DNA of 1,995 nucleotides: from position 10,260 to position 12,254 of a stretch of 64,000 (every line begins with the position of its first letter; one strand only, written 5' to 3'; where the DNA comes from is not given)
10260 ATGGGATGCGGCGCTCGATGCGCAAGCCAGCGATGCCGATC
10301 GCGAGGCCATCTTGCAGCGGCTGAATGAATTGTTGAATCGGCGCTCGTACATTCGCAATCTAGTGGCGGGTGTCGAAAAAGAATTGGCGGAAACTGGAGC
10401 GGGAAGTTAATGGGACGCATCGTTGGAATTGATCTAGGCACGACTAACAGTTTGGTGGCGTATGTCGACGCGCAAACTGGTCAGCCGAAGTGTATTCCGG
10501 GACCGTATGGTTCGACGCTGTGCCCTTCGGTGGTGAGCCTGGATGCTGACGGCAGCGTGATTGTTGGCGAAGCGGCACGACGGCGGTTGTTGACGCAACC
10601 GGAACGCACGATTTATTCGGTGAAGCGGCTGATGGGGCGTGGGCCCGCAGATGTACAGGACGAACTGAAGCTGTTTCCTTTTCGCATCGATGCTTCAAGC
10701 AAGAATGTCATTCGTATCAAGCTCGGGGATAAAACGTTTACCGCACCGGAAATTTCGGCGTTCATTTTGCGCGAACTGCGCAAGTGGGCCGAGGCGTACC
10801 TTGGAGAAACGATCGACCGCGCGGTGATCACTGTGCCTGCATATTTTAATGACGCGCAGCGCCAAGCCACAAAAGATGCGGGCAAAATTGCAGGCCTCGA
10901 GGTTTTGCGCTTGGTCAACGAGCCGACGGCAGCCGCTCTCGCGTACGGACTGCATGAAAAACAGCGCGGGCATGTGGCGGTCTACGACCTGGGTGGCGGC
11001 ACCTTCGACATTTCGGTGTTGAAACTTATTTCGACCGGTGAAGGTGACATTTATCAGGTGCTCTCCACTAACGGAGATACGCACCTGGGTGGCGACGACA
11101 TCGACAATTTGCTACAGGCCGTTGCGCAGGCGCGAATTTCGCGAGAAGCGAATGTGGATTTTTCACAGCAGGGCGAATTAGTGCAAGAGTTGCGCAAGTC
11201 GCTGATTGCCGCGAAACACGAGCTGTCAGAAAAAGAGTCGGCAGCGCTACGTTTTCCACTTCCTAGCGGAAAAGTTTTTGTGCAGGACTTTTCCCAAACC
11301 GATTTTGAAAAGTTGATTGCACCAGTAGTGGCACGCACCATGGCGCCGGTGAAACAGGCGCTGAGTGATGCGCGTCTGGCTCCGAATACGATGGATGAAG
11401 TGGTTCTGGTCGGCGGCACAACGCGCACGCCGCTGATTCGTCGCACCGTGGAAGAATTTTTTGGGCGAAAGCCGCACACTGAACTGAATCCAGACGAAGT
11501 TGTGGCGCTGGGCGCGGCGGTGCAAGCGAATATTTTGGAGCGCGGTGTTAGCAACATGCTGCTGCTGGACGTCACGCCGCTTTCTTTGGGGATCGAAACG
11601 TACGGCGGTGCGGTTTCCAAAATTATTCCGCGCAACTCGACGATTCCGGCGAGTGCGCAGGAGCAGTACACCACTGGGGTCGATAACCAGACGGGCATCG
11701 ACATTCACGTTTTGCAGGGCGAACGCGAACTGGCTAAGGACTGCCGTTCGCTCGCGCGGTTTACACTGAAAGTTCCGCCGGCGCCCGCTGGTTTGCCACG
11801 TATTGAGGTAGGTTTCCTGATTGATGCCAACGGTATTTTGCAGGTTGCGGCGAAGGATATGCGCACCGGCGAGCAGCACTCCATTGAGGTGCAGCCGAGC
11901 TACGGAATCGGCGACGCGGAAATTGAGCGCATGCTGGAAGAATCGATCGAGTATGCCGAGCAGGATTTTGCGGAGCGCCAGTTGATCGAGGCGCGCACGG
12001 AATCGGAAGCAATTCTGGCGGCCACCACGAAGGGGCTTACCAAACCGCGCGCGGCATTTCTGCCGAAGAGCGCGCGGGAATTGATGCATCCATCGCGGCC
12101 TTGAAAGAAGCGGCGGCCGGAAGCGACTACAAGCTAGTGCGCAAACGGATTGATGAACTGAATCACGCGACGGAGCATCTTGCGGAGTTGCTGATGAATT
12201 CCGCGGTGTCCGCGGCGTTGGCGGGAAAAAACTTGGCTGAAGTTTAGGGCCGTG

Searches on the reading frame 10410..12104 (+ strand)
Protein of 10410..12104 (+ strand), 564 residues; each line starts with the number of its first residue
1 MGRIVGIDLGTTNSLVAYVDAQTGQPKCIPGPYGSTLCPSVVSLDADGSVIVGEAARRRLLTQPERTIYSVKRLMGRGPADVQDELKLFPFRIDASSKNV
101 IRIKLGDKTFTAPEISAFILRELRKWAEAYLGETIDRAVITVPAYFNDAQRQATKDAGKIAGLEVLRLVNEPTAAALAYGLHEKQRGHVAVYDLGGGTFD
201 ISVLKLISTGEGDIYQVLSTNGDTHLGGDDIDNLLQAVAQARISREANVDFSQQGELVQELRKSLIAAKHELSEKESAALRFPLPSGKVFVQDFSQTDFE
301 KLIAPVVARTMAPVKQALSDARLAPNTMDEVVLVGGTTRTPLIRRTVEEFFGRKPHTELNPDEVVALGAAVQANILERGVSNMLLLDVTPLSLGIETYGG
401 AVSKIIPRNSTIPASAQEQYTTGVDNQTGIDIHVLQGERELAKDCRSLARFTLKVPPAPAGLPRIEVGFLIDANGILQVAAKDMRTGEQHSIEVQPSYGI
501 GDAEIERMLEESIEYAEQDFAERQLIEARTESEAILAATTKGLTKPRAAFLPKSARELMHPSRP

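Call 57: search_protein_families(library=pfam, proteins=[window:10410-12104:+], max_evalue=0.00001)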
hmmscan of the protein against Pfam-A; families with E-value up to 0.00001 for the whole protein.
window:10410-12104:+ (564 aa): 2 families
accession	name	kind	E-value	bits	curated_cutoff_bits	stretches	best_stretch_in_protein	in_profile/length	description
PF00012.26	HSP70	-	2.9e-184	614.1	20.6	1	4-549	1-550/599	Hsp70 protein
PF06723.19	MreB_Mbl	-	2e-13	50.3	27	1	133-372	91-318/327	MreB/Mbl protein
